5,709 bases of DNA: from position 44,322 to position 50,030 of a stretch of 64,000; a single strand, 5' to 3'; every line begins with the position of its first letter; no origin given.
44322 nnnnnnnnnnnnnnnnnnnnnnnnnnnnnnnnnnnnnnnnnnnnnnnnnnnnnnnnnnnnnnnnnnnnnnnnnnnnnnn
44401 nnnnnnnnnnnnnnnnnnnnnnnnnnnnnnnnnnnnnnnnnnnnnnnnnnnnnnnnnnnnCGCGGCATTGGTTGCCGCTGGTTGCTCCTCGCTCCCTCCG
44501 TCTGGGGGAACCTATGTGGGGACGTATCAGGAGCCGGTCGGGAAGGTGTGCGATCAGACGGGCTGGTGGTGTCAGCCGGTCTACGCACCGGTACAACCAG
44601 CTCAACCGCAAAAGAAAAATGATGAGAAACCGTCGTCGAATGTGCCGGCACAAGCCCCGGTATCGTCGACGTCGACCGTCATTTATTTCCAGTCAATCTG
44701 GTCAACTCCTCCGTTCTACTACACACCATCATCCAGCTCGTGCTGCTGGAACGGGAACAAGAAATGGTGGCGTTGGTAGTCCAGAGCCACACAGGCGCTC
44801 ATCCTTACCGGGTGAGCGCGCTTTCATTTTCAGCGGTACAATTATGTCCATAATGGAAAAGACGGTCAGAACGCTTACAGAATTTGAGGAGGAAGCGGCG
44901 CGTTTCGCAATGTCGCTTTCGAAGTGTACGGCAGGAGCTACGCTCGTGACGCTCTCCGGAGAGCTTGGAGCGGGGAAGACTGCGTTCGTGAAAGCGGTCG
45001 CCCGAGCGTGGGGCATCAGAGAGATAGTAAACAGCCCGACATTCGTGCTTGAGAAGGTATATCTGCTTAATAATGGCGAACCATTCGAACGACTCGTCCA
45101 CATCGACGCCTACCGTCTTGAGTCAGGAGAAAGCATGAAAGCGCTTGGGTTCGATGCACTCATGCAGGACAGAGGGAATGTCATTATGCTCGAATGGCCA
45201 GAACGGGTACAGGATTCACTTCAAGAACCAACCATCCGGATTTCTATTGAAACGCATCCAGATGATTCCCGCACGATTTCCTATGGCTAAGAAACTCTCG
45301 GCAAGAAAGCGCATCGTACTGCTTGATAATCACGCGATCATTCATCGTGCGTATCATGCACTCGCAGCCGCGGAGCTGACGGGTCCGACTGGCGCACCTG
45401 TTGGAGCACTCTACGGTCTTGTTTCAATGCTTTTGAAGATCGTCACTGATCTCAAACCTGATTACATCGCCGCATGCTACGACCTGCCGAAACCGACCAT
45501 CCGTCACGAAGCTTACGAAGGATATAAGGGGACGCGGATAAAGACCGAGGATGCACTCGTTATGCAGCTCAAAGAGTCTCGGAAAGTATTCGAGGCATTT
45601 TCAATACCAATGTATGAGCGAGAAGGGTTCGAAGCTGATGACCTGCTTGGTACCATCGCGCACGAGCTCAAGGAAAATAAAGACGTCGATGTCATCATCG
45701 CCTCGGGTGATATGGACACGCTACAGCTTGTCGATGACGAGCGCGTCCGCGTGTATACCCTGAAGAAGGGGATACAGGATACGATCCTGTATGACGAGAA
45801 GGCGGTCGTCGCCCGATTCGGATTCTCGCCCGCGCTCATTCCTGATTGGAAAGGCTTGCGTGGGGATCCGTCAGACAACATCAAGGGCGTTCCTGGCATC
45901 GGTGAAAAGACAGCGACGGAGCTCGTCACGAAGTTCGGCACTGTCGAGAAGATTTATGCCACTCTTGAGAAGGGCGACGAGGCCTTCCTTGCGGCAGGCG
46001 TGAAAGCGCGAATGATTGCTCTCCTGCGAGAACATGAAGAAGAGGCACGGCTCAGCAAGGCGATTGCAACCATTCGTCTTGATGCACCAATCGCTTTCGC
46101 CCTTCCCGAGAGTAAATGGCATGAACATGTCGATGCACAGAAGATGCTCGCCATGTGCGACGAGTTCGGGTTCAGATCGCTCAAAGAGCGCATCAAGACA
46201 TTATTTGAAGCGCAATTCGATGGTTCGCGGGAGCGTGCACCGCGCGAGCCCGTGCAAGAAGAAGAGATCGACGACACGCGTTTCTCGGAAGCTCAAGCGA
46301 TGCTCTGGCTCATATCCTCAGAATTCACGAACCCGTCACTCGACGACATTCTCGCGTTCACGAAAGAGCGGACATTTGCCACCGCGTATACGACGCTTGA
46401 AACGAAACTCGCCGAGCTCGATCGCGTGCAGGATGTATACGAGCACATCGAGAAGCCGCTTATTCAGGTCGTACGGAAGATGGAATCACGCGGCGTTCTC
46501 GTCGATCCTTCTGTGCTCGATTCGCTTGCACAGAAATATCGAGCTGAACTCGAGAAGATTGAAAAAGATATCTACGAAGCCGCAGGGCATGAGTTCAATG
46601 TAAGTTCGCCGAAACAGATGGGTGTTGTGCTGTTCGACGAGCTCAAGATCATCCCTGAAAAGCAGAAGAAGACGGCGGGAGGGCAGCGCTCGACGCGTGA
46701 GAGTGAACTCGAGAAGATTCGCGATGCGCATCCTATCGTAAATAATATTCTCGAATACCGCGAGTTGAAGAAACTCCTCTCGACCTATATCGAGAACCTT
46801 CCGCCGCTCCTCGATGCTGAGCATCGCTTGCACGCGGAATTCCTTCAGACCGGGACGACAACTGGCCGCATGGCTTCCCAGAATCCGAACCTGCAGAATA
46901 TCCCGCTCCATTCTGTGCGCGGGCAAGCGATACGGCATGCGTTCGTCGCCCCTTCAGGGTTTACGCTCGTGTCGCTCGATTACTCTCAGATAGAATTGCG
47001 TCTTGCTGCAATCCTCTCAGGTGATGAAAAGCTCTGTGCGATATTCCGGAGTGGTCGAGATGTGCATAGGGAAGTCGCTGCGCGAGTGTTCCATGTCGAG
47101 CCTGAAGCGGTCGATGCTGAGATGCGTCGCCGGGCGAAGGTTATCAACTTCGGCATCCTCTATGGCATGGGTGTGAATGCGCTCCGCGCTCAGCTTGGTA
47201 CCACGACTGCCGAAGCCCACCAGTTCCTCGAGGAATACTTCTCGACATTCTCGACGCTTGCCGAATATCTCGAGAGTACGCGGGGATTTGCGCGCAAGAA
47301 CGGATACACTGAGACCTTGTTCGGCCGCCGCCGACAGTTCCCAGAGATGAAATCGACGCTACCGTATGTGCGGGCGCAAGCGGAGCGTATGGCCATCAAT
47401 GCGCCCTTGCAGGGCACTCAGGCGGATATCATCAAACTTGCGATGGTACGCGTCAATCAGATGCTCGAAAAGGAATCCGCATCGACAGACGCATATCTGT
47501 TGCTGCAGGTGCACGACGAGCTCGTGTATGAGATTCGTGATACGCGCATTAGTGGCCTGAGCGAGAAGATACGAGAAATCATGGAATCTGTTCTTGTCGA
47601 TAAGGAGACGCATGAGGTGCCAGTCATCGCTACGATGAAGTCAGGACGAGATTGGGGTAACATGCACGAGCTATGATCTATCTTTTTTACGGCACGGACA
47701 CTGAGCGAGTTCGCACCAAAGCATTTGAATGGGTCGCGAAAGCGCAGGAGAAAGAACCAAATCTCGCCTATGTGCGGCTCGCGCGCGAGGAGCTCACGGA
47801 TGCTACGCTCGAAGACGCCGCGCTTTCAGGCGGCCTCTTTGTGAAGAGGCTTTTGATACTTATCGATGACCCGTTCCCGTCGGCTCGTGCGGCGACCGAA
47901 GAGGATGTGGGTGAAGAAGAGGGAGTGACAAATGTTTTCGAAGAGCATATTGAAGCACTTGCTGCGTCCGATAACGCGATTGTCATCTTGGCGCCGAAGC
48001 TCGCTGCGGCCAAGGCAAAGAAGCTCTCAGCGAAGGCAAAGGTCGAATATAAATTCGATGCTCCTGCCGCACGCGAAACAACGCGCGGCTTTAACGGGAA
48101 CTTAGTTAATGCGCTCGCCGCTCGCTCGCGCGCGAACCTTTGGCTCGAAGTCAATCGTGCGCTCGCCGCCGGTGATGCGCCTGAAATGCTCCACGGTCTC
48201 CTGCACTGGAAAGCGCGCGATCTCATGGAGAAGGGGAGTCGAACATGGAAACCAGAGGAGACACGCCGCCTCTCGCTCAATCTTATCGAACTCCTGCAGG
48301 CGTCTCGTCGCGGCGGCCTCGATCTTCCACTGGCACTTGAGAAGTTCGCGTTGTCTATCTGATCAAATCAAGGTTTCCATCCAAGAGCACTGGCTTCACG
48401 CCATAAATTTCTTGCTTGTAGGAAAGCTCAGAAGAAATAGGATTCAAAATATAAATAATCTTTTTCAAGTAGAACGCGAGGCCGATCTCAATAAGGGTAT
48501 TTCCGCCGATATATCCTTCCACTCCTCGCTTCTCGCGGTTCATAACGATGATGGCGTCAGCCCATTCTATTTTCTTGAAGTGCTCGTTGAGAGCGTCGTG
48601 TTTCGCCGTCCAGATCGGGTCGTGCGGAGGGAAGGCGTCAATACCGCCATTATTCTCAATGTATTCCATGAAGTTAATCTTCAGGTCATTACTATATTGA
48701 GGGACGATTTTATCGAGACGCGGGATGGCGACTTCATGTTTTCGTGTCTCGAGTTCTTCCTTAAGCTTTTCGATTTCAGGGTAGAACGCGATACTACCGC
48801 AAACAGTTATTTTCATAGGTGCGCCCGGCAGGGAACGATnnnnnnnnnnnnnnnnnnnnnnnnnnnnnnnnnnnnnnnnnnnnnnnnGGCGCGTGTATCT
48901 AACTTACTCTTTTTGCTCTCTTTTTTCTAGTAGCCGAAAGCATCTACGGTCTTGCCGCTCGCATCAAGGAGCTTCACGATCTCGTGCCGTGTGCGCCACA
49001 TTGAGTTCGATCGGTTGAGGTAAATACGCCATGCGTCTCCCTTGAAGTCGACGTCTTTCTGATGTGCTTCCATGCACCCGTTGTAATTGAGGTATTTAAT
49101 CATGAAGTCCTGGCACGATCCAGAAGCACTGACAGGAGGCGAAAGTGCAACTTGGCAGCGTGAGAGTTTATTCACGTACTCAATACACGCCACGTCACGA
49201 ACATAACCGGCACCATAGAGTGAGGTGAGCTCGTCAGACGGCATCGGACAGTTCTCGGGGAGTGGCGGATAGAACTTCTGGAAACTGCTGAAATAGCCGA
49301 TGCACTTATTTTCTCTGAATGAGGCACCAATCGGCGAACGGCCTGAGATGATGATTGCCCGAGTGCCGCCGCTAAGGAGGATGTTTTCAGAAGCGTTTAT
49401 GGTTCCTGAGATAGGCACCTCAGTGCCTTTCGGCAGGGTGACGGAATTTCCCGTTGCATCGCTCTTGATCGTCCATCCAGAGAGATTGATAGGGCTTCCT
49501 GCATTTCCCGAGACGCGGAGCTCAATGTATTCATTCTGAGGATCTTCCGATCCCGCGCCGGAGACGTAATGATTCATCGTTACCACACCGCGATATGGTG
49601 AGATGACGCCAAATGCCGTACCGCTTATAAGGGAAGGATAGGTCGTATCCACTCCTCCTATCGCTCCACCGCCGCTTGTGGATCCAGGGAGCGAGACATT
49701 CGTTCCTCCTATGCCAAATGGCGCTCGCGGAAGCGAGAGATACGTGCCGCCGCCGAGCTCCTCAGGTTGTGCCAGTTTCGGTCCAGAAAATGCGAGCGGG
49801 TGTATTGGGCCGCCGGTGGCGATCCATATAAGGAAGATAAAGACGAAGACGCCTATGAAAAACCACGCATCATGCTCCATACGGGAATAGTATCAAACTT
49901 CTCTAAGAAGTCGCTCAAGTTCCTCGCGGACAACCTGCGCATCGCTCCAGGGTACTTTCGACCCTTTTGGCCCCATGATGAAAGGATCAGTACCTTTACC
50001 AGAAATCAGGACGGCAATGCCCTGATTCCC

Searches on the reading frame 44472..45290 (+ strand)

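Call 74: search_protein_families(library=pfam, proteins=[window:44472-45290:+], max_evalue=0.001)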
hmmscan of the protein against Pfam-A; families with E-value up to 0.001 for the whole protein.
window:44472-45290:+ (272 aa): 1 family
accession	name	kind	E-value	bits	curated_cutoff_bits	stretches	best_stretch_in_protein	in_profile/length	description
PF02367.23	TsaE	-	4.3e-31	108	26.6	1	139-268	4-127/128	Threonylcarbamoyl adenosine biosynthesis protein TsaE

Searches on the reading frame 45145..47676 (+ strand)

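Call 59: search_protein_families(library=pfam, proteins=[window:45145-47676:+], max_evalue=0.0001)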
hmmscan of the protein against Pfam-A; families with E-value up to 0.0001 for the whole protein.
window:45145-47676:+ (843 aa): 3 families
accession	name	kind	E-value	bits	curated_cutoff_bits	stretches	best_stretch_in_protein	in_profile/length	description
PF00476.26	DNA_pol_A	-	1.9e-135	452.2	34.3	1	457-838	3-380/381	DNA polymerase family A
PF02739.22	5_3_exonuc_N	-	2.3e-47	161.2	34.3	1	57-226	2-164/164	5'-3' exonuclease, N-terminal resolvase-like domain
PF01367.25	5_3_exonuc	-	1.4e-25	90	40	1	228-327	2-93/97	5'-3' exonuclease, C-terminal SAM fold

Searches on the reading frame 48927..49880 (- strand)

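Call 74: search_protein_families(library=pfam, proteins=[window:48927-49880:-], max_evalue=0.001)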
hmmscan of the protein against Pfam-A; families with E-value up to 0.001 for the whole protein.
window:48927-49880:- (317 aa): 1 family
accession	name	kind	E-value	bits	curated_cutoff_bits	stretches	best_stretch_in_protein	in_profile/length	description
PF00932.25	LTD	-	4.3e-09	37.1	34.3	1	98-173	6-71/109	Lamin Tail Domain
